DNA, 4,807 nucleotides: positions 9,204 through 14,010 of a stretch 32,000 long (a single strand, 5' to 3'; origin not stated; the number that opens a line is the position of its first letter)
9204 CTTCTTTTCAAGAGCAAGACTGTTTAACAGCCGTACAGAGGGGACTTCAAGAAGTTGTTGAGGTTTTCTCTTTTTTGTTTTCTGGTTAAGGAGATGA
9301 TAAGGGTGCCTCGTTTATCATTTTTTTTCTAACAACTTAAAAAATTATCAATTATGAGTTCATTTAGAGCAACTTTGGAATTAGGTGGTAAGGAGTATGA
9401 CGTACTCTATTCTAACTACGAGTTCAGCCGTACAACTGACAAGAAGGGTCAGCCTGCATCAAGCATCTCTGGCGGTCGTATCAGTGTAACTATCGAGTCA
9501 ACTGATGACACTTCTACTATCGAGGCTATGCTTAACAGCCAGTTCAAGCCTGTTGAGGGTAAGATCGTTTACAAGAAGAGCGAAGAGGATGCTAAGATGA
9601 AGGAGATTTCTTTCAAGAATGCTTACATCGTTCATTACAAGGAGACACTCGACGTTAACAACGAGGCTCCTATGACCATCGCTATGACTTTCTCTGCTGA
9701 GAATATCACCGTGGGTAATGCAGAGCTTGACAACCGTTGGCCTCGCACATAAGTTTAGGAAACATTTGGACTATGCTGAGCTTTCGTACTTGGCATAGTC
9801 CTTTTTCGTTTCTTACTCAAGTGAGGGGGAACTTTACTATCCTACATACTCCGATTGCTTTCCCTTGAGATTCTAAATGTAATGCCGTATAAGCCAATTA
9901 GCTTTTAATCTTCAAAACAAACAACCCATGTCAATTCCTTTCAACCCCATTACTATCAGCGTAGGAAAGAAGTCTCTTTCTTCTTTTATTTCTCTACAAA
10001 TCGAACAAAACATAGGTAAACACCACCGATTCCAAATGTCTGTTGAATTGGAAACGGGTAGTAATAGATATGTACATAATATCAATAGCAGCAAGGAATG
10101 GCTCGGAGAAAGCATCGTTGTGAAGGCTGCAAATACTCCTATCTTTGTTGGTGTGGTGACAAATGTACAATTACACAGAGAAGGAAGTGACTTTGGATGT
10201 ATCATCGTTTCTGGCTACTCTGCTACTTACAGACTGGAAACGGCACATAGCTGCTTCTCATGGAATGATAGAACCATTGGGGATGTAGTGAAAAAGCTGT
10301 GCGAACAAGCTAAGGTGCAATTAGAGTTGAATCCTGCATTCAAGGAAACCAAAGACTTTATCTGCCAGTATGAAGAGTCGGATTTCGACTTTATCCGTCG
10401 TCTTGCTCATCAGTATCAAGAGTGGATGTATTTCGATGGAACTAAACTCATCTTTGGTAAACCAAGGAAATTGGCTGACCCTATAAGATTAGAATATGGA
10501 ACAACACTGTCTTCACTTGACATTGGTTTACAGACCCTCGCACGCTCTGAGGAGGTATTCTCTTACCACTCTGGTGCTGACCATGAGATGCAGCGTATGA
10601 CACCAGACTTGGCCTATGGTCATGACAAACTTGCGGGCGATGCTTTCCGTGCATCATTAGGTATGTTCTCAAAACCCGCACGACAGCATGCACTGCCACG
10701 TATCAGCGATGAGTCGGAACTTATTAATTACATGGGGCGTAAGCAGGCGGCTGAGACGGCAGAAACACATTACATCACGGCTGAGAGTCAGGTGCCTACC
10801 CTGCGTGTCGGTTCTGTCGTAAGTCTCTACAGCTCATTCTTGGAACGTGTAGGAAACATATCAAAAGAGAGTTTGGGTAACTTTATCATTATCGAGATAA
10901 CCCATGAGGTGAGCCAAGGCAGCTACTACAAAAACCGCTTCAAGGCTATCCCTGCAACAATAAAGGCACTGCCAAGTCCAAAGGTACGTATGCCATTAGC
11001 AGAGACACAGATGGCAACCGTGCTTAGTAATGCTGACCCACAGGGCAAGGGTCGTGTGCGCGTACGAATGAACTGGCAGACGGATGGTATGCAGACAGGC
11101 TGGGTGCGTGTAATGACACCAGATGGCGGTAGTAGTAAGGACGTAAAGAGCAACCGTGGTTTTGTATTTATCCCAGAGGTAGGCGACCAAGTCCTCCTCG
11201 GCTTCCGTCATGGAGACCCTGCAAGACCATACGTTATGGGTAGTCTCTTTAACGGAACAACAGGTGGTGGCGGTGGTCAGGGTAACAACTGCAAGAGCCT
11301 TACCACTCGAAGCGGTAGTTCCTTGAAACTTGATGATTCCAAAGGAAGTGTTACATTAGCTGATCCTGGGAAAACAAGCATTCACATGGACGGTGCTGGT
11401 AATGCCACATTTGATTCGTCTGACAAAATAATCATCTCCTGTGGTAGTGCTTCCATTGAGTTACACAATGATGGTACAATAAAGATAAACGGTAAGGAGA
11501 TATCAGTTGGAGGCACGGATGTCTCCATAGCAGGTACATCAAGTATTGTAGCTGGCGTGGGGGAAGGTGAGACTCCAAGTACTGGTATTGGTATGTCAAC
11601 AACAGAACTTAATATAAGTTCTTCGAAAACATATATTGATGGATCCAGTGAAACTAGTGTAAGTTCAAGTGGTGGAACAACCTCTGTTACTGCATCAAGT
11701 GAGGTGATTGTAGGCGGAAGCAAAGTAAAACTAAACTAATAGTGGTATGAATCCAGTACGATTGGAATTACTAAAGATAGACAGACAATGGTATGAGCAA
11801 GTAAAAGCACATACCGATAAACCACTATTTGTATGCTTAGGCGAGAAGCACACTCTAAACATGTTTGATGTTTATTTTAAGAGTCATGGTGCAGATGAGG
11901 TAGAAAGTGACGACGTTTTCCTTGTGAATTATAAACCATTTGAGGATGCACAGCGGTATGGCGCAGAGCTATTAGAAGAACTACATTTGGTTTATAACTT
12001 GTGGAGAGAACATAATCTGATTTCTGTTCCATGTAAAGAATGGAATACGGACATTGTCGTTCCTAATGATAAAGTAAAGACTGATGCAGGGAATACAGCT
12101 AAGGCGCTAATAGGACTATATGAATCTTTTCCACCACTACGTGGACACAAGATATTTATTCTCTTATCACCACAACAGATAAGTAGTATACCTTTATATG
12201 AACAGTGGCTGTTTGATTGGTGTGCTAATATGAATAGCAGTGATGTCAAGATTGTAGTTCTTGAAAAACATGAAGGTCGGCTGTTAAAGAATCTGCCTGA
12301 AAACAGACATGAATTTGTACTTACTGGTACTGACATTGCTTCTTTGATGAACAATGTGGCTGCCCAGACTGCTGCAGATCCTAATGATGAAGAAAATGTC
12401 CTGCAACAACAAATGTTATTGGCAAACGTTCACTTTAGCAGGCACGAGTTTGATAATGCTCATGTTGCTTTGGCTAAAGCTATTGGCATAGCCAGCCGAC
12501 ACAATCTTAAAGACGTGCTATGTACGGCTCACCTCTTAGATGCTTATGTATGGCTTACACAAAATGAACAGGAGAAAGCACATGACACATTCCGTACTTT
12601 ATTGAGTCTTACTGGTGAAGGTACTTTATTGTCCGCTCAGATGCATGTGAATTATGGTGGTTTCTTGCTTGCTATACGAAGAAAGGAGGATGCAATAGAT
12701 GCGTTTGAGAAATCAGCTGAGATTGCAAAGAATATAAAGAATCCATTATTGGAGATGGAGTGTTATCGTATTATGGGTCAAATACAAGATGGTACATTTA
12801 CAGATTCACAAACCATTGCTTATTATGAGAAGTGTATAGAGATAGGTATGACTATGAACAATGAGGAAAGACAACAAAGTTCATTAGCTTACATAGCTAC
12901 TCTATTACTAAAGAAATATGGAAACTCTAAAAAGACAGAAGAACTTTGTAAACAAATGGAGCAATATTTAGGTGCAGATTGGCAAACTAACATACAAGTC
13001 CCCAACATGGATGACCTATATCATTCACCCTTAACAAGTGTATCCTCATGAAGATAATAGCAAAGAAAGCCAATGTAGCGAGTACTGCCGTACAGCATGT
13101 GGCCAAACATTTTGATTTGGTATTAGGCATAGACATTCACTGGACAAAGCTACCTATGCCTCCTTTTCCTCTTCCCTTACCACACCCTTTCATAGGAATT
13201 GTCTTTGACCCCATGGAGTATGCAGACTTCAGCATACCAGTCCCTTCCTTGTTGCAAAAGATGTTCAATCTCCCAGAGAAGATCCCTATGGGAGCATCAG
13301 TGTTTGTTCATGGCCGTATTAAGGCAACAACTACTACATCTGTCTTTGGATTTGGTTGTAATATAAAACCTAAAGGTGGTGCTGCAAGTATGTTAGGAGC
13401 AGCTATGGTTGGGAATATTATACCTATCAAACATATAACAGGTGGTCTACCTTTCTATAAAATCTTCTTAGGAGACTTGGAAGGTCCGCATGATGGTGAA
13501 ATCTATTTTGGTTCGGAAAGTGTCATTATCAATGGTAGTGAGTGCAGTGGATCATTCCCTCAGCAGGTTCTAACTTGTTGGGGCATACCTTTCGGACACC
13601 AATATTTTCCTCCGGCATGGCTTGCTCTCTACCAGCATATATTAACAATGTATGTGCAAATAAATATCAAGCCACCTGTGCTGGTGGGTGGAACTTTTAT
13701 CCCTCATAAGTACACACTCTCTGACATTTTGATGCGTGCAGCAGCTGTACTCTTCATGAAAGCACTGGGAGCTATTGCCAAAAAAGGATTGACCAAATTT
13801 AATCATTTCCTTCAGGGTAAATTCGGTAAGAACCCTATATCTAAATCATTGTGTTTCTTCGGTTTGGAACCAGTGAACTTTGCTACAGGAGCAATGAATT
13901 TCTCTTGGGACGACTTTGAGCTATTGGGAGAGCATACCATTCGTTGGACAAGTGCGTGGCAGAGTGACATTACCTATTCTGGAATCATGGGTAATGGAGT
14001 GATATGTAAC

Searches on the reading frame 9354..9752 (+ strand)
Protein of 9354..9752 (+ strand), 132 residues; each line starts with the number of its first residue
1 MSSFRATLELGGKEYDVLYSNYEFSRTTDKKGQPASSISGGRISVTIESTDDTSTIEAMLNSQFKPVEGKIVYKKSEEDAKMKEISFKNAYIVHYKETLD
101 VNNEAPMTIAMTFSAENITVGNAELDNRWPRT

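Call 8: search_protein_families(library=pfam, max_evalue=0.01, proteins=[window:9354-9752:+])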
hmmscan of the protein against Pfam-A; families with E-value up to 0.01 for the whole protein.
window:9354-9752:+ (132 aa): 1 family
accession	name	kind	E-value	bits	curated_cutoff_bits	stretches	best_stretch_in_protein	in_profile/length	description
PF17642.6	TssD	-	6.1e-45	152.7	25.8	1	2-130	1-128/128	Hemolysin coregulated protein Hcp (TssD)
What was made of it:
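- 9354..9752 (+): Hcp / TssD tube protein (Bacteroidota type). PF17642 TssD, E 6.1e-45 (call 8).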

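Call 42: search_protein_families(library=ncbifam, max_evalue=0.01, proteins=[window:9354-9752:+])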
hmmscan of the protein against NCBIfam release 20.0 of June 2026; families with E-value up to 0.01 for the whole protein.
window:9354-9752:+ (132 aa): 0 families

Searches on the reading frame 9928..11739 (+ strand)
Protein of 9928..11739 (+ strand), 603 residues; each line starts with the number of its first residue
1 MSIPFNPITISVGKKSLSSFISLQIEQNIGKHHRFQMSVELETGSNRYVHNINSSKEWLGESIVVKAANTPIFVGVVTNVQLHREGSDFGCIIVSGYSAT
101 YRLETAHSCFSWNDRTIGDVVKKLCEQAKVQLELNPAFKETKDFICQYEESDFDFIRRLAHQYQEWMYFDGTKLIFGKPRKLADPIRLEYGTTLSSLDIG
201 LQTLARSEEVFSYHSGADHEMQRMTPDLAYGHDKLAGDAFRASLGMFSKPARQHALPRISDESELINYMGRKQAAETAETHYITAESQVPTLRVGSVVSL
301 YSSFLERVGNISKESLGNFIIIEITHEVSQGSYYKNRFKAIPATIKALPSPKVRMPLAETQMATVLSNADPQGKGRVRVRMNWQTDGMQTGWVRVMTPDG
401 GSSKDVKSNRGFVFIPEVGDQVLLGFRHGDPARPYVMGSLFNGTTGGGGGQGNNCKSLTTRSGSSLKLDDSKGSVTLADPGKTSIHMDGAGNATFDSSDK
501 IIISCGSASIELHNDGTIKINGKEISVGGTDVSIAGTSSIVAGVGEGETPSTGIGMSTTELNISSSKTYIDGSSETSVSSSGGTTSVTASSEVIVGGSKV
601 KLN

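Call 8: search_protein_families(library=pfam, max_evalue=0.01, proteins=[window:9928-11739:+])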
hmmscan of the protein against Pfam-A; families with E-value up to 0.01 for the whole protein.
window:9928-11739:+ (603 aa): 3 families
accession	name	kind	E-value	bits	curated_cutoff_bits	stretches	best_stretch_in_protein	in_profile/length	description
PF04717.18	Phage_base_V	-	4.4e-21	75.5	23.8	1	362-441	2-75/75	Type VI secretion system/phage-baseplate injector OB domain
PF05954.17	Phage_GPD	-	6.9e-15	55.5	30.1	1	56-331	24-304/305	Phage tail baseplate hub (GPD)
PF20093.5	DUF6484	-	0.0013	19.8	27.6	1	417-439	38-60/61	Domain of unknown function (DUF6484)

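Call 42: search_protein_families(library=ncbifam, max_evalue=0.01, proteins=[window:9928-11739:+])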
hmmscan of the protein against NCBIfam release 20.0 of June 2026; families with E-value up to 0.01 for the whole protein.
window:9928-11739:+ (603 aa): 4 families
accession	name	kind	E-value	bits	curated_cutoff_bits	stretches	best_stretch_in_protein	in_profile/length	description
NF033848.1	VgrG_rel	hypoth_equivalog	5.8e-35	120.6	275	2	354-514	371-538/547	VgrG-related protein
TIGR01646.1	vgr_GE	subfamily_domain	3.4e-30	105.5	121.8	2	320-477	299-473/480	type VI secretion system tip protein VgrG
TIGR03361.1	VI_Rhs_Vgr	subfamily_domain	8.1e-27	94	186.35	1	22-445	16-448/513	type VI secretion system tip protein TssI/VgrG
NF047561.1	orf58_phage_fam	subfamily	0.0099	15.3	170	0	71-181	71-182/257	phage protein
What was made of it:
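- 9928..11739 (+): VgrG spike protein. Phage_GPD and Phage_base_V (call 8); TIGR01646/TIGR03361 below cut-off (call 42).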

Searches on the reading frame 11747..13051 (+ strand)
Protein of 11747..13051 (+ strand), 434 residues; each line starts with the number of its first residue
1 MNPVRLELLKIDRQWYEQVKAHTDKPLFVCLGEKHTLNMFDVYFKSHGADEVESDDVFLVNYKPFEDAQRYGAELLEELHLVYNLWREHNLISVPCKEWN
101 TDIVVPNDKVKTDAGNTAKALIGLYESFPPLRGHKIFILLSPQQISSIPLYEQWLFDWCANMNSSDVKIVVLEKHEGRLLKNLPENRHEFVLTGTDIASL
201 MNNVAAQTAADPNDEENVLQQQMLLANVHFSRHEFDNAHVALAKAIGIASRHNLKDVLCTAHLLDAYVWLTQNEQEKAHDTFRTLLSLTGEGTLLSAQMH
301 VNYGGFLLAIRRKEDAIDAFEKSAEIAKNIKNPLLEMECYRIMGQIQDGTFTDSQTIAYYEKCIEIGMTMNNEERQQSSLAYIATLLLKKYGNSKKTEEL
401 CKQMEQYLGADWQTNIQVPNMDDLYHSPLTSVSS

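Call 8: search_protein_families(library=pfam, max_evalue=0.01, proteins=[window:11747-13051:+])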
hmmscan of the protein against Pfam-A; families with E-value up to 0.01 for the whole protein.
window:11747-13051:+ (434 aa): 5 families
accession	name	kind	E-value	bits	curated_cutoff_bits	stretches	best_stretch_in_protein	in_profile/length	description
PF13424.12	TPR_12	-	6.1e-06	26.8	30.1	0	296-366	2-74/77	Tetratricopeptide repeat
PF07719.23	TPR_2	-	0.00011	22.5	27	0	300-329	4-33/34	Tetratricopeptide repeat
PF17874.7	TPR_MalT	-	0.0035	17.1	45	0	215-284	157-227/336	MalT-like TPR region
PF00515.34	TPR_1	-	0.0039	17.4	27.8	0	224-248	6-30/34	Tetratricopeptide repeat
PF12895.13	ANAPC3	-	0.0056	17.4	27.2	0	210-252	18-55/82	Anaphase-promoting complex, cyclosome, subunit 3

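Call 19: find_encoding_contigs(protein=window:11747-13051:+, flank=10000, max_places=10)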
Protein window:11747-13051:+ (434 aa): 23 contigs read that carry it; 10 places shown.
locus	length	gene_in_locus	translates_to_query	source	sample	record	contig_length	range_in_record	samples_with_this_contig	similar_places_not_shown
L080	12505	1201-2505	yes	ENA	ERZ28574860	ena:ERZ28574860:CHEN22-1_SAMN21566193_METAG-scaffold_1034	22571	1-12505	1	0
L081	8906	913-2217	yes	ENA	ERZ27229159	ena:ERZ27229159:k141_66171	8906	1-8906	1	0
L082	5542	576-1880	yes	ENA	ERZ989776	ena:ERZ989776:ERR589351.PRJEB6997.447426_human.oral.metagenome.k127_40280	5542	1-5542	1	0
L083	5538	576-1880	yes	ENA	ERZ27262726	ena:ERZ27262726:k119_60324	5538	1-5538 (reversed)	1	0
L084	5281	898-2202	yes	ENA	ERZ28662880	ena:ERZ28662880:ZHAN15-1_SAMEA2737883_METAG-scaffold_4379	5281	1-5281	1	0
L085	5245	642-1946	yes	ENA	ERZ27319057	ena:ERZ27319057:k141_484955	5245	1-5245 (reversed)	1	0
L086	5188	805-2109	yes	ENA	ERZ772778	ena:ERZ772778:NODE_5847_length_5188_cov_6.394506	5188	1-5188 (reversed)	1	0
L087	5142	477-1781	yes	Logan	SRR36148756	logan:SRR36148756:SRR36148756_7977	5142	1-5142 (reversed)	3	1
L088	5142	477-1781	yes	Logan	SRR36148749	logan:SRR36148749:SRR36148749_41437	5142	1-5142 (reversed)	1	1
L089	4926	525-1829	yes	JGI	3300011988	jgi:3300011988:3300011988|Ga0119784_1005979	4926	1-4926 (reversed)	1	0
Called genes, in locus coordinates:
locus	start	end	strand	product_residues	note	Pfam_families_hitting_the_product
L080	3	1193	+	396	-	?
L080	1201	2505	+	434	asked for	PF13424:TPR_12 (faint)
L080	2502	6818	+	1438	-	PF20148:DUF6531, PF25023:TEN_YD-shell, PF05593:RHS_repeat, PF25023:TEN_YD-shell, PF05593:RHS_repeat (weak), PF03527:RHS (weak), PF15652:Tox-SHH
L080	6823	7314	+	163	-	PF09346:SMI1_KNR4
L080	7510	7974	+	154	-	-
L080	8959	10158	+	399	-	PF25023:TEN_YD-shell, PF05593:RHS_repeat (weak), PF03527:RHS (weak), PF14411:LHH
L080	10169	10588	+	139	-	PF14567:SUKH_5, PF09346:SMI1_KNR4, PF14568:SUKH_6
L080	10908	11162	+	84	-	-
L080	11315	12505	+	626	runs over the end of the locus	PF01609:DDE_Tnp_1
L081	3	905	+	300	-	?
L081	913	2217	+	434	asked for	PF13424:TPR_12 (faint)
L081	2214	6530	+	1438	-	PF20148:DUF6531, PF25023:TEN_YD-shell (weak), PF05593:RHS_repeat, PF25023:TEN_YD-shell, PF05593:RHS_repeat (weak), PF03527:RHS (weak), PF15652:Tox-SHH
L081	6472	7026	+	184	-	PF09346:SMI1_KNR4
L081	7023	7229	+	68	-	-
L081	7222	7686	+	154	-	-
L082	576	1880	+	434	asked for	PF13424:TPR_12 (faint)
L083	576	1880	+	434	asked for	PF13424:TPR_12 (faint)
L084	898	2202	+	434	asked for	PF13424:TPR_12 (faint)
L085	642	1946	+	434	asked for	PF13424:TPR_12 (faint)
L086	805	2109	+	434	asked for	PF13424:TPR_12 (faint)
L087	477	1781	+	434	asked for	PF13424:TPR_12 (faint)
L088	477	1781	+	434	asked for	PF13424:TPR_12 (faint)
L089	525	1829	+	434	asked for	PF13424:TPR_12 (faint)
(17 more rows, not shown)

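Call 42: search_protein_families(library=ncbifam, max_evalue=0.01, proteins=[window:11747-13051:+])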
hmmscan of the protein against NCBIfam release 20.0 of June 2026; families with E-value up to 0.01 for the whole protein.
window:11747-13051:+ (434 aa): 2 families
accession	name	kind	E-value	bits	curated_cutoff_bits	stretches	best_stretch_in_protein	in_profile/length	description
TIGR02521.1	type_IV_pilW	equivalog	3e-08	33.5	154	1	207-325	19-127/234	type IV pilus biogenesis/stability protein PilW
NF052312.1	T9SS_PorW_SprE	equivalog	0.0085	14.8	250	0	223-405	108-280/716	type IX secretion system periplasmic lipoprotein PorW/SprE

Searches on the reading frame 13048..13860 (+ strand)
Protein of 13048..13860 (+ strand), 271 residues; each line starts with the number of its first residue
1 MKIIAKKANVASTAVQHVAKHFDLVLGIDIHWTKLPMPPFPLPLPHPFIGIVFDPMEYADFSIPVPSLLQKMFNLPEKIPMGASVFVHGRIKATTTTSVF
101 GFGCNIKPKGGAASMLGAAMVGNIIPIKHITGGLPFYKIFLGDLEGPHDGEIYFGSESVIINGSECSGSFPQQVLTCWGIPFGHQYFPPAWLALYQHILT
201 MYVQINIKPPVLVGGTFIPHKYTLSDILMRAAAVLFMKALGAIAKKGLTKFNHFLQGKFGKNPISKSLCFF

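Call 43: search_protein_families(library=pfam, max_evalue=1, proteins=[window:13048-13860:+])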
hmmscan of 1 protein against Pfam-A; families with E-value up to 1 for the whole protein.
window:13048-13860:+ (271 aa): 0 families
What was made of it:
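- On T6SS cargo effector module: Residues 1-271 have no Pfam hit at E <= 1 (call 43).
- The Rhs N-terminus has no PAAR hit (call 43).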
